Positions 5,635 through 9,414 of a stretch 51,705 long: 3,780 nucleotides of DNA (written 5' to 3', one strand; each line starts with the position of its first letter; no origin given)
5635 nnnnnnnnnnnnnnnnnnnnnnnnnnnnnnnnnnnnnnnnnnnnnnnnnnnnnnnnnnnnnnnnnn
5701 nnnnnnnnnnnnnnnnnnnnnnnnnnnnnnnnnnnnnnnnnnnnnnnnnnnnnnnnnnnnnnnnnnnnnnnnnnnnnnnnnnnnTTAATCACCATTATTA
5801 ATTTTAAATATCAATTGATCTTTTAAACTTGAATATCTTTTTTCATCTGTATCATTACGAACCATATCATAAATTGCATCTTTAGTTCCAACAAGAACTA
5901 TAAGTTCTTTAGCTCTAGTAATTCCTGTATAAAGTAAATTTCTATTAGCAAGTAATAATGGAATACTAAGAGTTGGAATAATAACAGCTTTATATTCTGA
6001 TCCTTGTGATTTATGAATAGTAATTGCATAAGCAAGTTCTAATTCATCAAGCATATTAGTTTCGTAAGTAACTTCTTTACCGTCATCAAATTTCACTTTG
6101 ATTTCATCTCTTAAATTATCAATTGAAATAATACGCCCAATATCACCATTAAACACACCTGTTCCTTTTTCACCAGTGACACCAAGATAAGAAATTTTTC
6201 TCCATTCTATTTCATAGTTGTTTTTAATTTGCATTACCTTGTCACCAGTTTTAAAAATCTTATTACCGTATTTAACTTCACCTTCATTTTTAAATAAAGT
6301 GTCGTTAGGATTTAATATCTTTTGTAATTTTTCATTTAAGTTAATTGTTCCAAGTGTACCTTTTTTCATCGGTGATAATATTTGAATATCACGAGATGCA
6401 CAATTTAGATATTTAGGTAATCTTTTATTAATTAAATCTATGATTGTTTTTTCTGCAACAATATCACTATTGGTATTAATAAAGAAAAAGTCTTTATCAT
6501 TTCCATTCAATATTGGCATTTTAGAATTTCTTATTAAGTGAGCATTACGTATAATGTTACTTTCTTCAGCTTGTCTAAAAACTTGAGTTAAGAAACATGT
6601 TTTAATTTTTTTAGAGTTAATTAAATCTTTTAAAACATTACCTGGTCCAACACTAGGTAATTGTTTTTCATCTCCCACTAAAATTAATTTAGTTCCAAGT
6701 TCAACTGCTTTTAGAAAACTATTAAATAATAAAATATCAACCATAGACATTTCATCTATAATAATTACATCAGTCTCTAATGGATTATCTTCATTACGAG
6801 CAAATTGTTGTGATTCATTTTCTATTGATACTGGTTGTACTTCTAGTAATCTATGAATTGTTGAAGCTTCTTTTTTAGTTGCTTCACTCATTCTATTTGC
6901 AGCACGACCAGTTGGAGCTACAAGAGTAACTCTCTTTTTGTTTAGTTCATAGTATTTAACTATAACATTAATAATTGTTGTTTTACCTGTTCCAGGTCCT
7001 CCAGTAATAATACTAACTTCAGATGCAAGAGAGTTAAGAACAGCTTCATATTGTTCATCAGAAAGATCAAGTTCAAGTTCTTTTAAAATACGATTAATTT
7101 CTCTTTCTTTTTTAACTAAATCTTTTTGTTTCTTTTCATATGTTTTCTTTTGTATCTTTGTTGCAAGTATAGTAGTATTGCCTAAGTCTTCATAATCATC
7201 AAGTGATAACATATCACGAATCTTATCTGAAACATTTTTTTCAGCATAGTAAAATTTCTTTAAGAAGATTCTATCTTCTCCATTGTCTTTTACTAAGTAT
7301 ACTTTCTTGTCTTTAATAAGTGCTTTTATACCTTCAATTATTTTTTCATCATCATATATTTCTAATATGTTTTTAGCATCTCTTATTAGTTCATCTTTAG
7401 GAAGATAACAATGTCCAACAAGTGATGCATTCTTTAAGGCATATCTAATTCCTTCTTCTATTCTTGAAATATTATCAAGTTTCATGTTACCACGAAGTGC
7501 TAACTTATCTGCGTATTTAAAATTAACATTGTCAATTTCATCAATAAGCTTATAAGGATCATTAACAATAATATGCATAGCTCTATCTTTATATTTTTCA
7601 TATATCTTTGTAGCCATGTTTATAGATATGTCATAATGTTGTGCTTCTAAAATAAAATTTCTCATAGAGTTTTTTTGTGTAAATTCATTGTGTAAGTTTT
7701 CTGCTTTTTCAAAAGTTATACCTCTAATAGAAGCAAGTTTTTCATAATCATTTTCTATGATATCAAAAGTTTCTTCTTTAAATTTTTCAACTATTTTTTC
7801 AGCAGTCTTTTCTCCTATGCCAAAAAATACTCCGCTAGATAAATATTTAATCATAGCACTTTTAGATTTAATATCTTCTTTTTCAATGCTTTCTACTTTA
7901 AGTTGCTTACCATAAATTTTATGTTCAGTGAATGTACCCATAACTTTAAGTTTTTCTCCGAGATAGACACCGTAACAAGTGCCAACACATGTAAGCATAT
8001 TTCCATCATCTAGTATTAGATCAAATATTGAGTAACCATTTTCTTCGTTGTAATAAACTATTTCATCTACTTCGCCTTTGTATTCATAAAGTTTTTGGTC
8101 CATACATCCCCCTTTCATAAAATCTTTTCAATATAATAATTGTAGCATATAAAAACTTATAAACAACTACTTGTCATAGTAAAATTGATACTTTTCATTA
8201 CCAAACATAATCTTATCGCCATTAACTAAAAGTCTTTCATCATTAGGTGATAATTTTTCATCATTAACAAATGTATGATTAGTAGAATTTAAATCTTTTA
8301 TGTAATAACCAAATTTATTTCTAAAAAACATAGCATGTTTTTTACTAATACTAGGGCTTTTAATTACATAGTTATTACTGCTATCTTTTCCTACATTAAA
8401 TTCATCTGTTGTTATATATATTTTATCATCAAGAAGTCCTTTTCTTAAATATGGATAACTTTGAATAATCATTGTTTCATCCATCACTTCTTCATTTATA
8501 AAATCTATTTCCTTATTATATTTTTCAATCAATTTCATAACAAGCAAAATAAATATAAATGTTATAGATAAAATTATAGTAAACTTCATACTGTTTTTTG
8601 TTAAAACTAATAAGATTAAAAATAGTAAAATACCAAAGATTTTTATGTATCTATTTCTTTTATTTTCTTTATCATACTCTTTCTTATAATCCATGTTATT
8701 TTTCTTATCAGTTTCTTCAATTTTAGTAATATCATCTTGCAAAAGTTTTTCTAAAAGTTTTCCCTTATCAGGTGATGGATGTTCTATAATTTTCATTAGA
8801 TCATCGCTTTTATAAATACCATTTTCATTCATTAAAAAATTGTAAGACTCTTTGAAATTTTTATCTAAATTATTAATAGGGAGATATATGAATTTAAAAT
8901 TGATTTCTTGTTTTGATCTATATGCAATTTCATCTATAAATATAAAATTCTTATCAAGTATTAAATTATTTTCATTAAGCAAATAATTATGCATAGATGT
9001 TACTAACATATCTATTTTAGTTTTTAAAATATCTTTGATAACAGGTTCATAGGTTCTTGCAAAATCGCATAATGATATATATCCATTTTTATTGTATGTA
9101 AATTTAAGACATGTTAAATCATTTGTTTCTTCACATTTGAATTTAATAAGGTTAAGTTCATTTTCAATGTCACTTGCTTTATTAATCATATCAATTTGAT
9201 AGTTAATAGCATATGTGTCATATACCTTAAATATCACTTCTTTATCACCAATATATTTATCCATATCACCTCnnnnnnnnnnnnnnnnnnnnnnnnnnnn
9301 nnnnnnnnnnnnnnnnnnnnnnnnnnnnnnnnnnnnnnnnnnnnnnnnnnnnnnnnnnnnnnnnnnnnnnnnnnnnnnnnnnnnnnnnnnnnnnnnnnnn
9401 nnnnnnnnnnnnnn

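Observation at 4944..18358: A Tad/Flp-type pilus module fused into a comEC...recD2-comFC operon: a possible Tad-type DNA-uptake machine in a Firmicute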

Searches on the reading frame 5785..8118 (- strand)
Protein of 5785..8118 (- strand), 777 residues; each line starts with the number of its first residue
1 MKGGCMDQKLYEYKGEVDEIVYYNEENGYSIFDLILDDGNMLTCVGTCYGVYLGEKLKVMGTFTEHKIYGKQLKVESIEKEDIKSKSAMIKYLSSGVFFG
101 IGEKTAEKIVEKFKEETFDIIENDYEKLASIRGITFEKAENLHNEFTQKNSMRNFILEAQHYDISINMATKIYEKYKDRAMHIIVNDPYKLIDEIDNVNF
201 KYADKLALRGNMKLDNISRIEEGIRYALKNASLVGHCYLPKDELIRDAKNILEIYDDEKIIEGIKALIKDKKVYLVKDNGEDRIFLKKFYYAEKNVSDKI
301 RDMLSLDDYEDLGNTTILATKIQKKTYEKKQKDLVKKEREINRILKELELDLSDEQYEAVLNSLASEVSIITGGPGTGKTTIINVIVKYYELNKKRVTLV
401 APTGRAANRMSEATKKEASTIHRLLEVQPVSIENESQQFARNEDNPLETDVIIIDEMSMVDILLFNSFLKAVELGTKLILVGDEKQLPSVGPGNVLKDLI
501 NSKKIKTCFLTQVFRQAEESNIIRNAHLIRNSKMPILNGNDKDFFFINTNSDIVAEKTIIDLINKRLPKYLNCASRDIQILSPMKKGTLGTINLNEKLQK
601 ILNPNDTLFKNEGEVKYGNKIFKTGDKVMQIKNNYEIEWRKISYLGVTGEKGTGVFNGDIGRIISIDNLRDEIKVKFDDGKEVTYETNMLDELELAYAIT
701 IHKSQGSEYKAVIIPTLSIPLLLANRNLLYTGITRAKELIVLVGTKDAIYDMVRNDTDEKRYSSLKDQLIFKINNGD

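Call 5: search_protein_families(library=pfam, proteins=[window:5785-8118:-], max_evalue=0.01)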
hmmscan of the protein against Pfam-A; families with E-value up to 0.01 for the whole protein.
window:5785-8118:- (777 aa): 23 families
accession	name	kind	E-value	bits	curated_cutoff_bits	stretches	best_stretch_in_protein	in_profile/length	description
PF13245.12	AAA_19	-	3.7e-45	153.8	25.1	1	356-492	1-134/134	AAA domain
PF13604.12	AAA_30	-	4.5e-42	144.4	27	1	352-534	2-173/191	AAA domain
PF14490.11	HHH_RecD2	-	1.8e-30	105.1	27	2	149-238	2-92/92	ATP-dependent RecD2 DNA helicase HHH domain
PF18335.7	SH3_13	-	6.7e-21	74.3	41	1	594-677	1-65/65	ATP-dependent RecD-like DNA helicase SH3 domain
PF23139.1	OB_YrrC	-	1.9e-18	66.6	27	1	12-81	3-74/76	ATP-dependent DNA helicase YrrC, OB-fold domain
PF13538.12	UvrD_C_2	-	2.1e-16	59.9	27.4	1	695-743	1-52/52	UvrD-like helicase C-terminal domain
PF01443.25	Viral_helicase1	-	2.3e-12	47.6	21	2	691-743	173-227/228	Viral superfamily 1 RNA helicase core domain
PF13086.12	AAA_11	-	2.9e-10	40.8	27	2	352-420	2-85/257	AAA domain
PF05970.20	PIF1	-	1.4e-08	35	25.9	1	357-521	14-194/223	PIF1-like helicase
PF05127.21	NAT10_TcmA_helicase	-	1.2e-05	25.7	22.7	1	370-471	1-112/176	RNA cytidine acetyltransferase NAT10/TcmA, helicase domain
PF03193.22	RsgA_GTPase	-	1.5e-05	25.3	30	1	310-415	52-155/174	RsgA GTPase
PF09848.15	SLFN-g3_helicase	-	1.6e-05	24.8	24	1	367-456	2-87/354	Schlafen group 3, DNA/RNA helicase domain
PF14520.12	HHH_5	-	2.5e-05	25.1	27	1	100-145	9-54/57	Helix-hairpin-helix domain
PF24883.2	NPHP3_N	-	0.0001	23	24.8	1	352-443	7-98/164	Nephrocystin 3, N-terminal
PF13521.12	AAA_28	-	0.00015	22.5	27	1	370-457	3-82/164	AAA domain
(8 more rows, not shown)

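Call 34: search_protein_families(library=ncbifam, proteins=[window:5785-8118:-], max_evalue=0.001)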
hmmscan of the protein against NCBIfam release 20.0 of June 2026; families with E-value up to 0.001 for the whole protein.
window:5785-8118:- (777 aa): 11 families
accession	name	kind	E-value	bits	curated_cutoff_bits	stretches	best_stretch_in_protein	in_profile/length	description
TIGR01448.2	helicase_RecD2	equivalog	1.7e-245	816.5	500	1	15-767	1-711/713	SF1B family DNA helicase RecD2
TIGR01447.1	recD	equivalog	3.6e-71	240.5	310.15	1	281-765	105-593/597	exodeoxyribonuclease V subunit alpha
NF008127.0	PRK10875.1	equivalog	2.3e-50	171.8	671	2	329-501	131-322/619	exodeoxyribonuclease V subunit alpha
TIGR02768.1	TraA_Ti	equivalog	1.4e-36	126.1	590.45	1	335-745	344-716/751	Ti-type conjugative transfer relaxase TraA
NF010464.0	PRK13889.1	subfamily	1.5e-23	82.7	1015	1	333-708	327-669/992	conjugal transfer relaxase TraA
NF010402.0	PRK13826.1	subfamily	2.5e-18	65.4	1317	1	349-740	379-733/1102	Dtr system oriT relaxase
TIGR00376.1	TIGR00376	hypoth_equivalog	2.6e-11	42.7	348.9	2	338-424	146-232/639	IGHMBP2 family helicase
TIGR02760.1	TraI_TIGR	equivalog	6.9e-09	33.7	929.85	1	321-527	989-1191/1960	conjugative transfer relaxase/helicase TraI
NF040671.1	PLuB_AAA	exception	1.3e-08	32.7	999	0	331-408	796-873/1256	PLuB system helicase-like protein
NF058533.1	antiphage_ProA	equivalog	7.1e-05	20.4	1500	0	311-400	605-698/1903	anti-phage protein ProA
TIGR00064.1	ftsY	equivalog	7.9e-05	22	260.7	1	314-440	23-157/279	signal recognition particle-docking protein FtsY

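Call 38: find_homologous_proteins(query=window:5785-8103:-, max_evalue=1e-50)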
Query window:5785-8103:- (772 aa): 8000 proteins with E <= 1e-50 among 8000 candidates; the best 120 are listed.
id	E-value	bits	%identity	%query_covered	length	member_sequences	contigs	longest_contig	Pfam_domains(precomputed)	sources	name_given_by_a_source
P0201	0.0e+0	1668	99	100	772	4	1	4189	PF13086.13,PF05127.22,PF01443.25,PF13604.13,PF13245.13,PF23139.2,PF18335.8,PF03193.23,PF13538.13,PF05970.21,PF14520.13,PF09848.16,PF14490.12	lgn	-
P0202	0.0e+0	1484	87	100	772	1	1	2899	PF13538.13,PF13086.13,PF05970.21,PF14520.13,PF01443.25,PF13604.13,PF13245.13,PF23139.2,PF18335.8,PF03193.23,PF14490.12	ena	-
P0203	0.0e+0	1337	80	100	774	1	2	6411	PF13538.13,PF13086.13,PF05970.21,PF01443.25,PF13604.13,PF24883.3,PF13245.13,PF23139.2,PF18335.8,PF03193.23,PF14490.12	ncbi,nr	ncbi:MAG: ATP-dependent RecD-like DNA helicase [Clostridia bacterium]|nr:ATP-dependent RecD-like DNA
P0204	0.0e+0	1245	74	100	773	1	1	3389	PF13086.13,PF01443.25,PF13604.13,PF13245.13,PF23139.2,PF18335.8,PF03193.23,PF13538.13,PF05970.21,PF24883.3,PF09848.16,PF14490.12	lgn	-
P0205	3.7e-223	761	57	81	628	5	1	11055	PF13086.13,PF05970.21,PF01443.25,PF13604.13,PF13245.13,PF23139.2,PF18335.8,PF14490.12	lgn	-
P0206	4.0e-218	745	57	81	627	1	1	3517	PF13086.13,PF05127.22,PF05970.21,PF14520.13,PF01443.25,PF13604.13,PF13245.13,PF23139.2,PF18335.8,PF09848.16,PF14490.12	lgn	-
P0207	1.2e-207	710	47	98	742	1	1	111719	PF13086.13,PF01443.25,PF13604.13,PF13245.13,PF23139.2,PF18335.8,PF13401.13,PF13538.13,PF05970.21,PF14520.13,PF09848.16,PF14490.12,PF20720.4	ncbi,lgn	-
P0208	8.7e-198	677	47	98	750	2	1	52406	PF13086.13,PF05127.22,PF00270.36,PF00437.27,PF01443.25,PF13604.13,PF13245.13,PF23139.2,PF18335.8,PF13401.13,PF13538.13,PF05970.21,PF14520.13,PF14490.12,PF20720.4,PF00580.28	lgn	-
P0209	3.2e-195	669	47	97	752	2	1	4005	PF13538.13,PF13086.13,PF05970.21,PF14520.13,PF01443.25,PF13604.13,PF13245.13,PF23139.2,PF18335.8,PF13401.13,PF14490.12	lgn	-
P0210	6.5e-195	668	44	98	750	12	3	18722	PF13086.13,PF00270.36,PF01443.25,PF13604.13,PF13245.13,PF23139.2,PF18335.8,PF13401.13,PF13538.13,PF05970.21,PF14520.13,PF14490.12,PF00580.28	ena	-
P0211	6.7e-195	668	47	98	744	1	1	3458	PF13538.13,PF13086.13,PF05970.21,PF14520.13,PF01443.25,PF13604.13,PF13245.13,PF23139.2,PF18335.8,PF14490.12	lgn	-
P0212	6.7e-195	668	44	98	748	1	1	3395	PF13086.13,PF05127.22,PF00437.27,PF01443.25,PF13604.13,PF13245.13,PF23139.2,PF18335.8,PF13401.13,PF13538.13,PF05970.21,PF14520.13,PF14490.12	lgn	-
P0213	4.4e-194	665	44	98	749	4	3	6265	PF13086.13,PF05127.22,PF00437.27,PF01443.25,PF13604.13,PF13245.13,PF23139.2,PF18335.8,PF13401.13,PF13538.13,PF05970.21,PF14520.13,PF14490.12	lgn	-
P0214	6.7e-194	665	45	98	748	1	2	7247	PF13086.13,PF05127.22,PF00270.36,PF00437.27,PF01443.25,PF13604.13,PF13245.13,PF23139.2,PF18335.8,PF13401.13,PF13538.13,PF05970.21,PF14520.13,PF14490.12,PF00580.28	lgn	-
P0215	2.2e-193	663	45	98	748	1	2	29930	PF13086.13,PF05127.22,PF00270.36,PF00437.27,PF01443.25,PF13604.13,PF13245.13,PF23139.2,PF18335.8,PF13401.13,PF13538.13,PF05970.21,PF14520.13,PF14490.12,PF00580.28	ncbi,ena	-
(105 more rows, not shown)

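Call 39: find_encoding_contigs(protein=P0203, flank=10000, max_places=2)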
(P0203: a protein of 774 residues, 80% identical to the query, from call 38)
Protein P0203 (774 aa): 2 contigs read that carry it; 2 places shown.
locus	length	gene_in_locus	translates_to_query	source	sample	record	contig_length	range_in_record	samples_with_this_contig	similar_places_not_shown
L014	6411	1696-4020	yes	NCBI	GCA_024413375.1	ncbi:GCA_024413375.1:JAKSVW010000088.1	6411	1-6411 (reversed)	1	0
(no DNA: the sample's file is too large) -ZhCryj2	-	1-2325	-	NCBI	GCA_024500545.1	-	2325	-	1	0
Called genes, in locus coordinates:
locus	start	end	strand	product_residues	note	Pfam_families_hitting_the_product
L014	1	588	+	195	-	?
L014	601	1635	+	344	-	PF19909:DUF6382, PF16697:Yop-YscD_cpl, PF00498:FHA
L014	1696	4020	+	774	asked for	PF23139:OB_YrrC, PF14490:HHH_RecD2, PF03193:RsgA_GTPase (weak), PF05970:PIF1, PF13245:AAA_19, PF13604:AAA_30, PF18335:SH3_13, PF13538:UvrD_C_2, +3 more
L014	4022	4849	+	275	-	PF18912:DZR_2 (faint), PF00156:Pribosyltran (weak)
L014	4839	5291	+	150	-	PF02623:FliW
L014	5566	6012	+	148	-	PF13475:DUF4116 (faint)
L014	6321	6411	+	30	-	PF00471:Ribosomal_L33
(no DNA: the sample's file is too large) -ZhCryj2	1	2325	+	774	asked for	PF23139:OB_YrrC, PF14490:HHH_RecD2, PF03193:RsgA_GTPase (weak), PF05970:PIF1, PF13245:AAA_19, PF13604:AAA_30, PF18335:SH3_13, PF13538:UvrD_C_2, +3 more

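Call 40: find_encoding_contigs(protein=P0205, flank=10000, max_places=2)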
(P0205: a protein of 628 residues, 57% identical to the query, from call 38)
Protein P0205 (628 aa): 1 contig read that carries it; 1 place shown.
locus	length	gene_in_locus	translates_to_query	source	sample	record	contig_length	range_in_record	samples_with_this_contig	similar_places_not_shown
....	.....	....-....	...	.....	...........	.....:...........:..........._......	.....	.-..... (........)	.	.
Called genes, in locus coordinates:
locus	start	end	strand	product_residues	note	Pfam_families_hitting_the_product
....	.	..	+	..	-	?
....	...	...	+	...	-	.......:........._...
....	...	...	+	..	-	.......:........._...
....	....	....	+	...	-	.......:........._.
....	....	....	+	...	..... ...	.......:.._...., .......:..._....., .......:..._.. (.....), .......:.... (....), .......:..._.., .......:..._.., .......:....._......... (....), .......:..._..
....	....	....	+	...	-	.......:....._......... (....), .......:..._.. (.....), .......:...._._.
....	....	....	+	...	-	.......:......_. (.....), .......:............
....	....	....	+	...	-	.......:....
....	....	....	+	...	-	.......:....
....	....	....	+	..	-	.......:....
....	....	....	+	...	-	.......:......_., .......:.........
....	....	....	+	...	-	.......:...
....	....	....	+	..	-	-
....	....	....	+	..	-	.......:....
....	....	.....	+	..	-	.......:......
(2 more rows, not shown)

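Call 41: find_encoding_contigs(protein=P0207, flank=10000, max_places=2)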
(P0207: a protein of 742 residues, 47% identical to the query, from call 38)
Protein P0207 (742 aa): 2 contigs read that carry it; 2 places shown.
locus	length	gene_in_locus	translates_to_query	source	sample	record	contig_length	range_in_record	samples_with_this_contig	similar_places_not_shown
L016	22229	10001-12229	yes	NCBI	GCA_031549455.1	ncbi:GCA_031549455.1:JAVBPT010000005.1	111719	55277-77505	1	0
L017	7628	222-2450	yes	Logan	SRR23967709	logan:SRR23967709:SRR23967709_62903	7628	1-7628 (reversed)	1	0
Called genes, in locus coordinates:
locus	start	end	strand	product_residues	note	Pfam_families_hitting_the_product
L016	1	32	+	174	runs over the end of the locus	-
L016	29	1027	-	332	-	-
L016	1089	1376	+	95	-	PF22746:SHOCT-like_DUF2089-C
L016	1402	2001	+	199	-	PF00395:SLH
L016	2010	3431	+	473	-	PF02511:Thy1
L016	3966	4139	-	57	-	-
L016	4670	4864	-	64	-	-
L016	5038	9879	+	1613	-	-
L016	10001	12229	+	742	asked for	PF23139:OB_YrrC, PF14520:HHH_5 (weak), PF14490:HHH_RecD2, PF05970:PIF1, PF13604:AAA_30, PF13245:AAA_19, PF18335:SH3_13, PF13538:UvrD_C_2, +6 more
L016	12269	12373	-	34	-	-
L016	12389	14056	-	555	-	PF03485:Arg_tRNA_synt_N, PF00750:tRNA-synt_1d, PF05746:DALR_1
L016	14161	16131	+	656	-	PF22745:Nlig-Ia, PF01653:DNA_ligase_aden, PF14520:HHH_5 (faint), PF03120:OB_DNA_ligase, PF12826:HHH_2, PF00533:BRCT, PF16589:BRCT_2 (weak), PF12738:PTCB-BRCT (weak)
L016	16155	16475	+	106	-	-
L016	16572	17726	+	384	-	PF04932:Wzy_C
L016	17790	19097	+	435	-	PF08308:PEGA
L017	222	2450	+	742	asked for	PF23139:OB_YrrC, PF14520:HHH_5 (weak), PF14490:HHH_RecD2, PF05970:PIF1, PF13604:AAA_30, PF13245:AAA_19, PF18335:SH3_13, PF13538:UvrD_C_2, +6 more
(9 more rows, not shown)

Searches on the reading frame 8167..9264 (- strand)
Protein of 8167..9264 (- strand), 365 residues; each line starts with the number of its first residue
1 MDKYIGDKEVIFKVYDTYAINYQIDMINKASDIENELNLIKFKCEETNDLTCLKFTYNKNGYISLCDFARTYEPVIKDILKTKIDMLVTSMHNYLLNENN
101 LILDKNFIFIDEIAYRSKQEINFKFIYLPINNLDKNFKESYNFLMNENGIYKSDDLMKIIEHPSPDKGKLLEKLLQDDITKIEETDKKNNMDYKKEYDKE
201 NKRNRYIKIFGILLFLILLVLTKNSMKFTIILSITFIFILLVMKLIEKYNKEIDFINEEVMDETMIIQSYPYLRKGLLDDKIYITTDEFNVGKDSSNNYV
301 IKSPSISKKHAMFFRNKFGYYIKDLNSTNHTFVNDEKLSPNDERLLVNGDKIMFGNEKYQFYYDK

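Call 4: search_protein_families(library=pfam, proteins=[window:8167-9264:-], max_evalue=0.01)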
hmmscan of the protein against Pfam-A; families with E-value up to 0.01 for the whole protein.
window:8167-9264:- (365 aa): 5 families
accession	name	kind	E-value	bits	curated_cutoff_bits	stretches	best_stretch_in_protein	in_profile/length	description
PF00498.31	FHA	-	5.1e-18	65.7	20.7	1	290-355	2-67/67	FHA domain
PF16697.10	Yop-YscD_cpl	-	1.2e-07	32.4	33.2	1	285-363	15-92/94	Inner membrane component of T3SS, cytoplasmic domain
PF19909.4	DUF6382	-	3.1e-07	30.6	26.7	1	17-146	17-138/163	Domain of unknown function (DUF6382)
PF08644.17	SPT16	-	0.0027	18.5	25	0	95-140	51-96/112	FACT complex subunit (SPT16/CDC68)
PF20237.3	DUF6594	-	0.0071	16.7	30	1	146-246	118-219/238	Family of unknown function (DUF6594)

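Call 34: search_protein_families(library=ncbifam, proteins=[window:8167-9264:-], max_evalue=0.001)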
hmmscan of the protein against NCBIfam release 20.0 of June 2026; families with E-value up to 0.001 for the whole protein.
window:8167-9264:- (365 aa): 4 families
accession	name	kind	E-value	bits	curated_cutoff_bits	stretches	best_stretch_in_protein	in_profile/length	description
NF049868.1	FhaB_Rv0019c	equivalog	7.9e-08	32.5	125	1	280-340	79-139/158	FHA domain-containing protein FhaB/FipA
NF041660.2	oxygluDhInhib_OdhI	equivalog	3.5e-06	26.9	200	1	292-358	61-124/130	oxoglutarate dehydrogenase inhibitor Odhl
NF047564.1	PSM_export_PmtD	equivalog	0.00021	21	220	1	183-287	119-217/242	phenol-soluble modulin export ABC transporter permease subunit PmtD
NF052573.1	HisKinEspAMyxo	equivalog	0.00033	18.8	1400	1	284-355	43-112/755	serine histidine kinase EspA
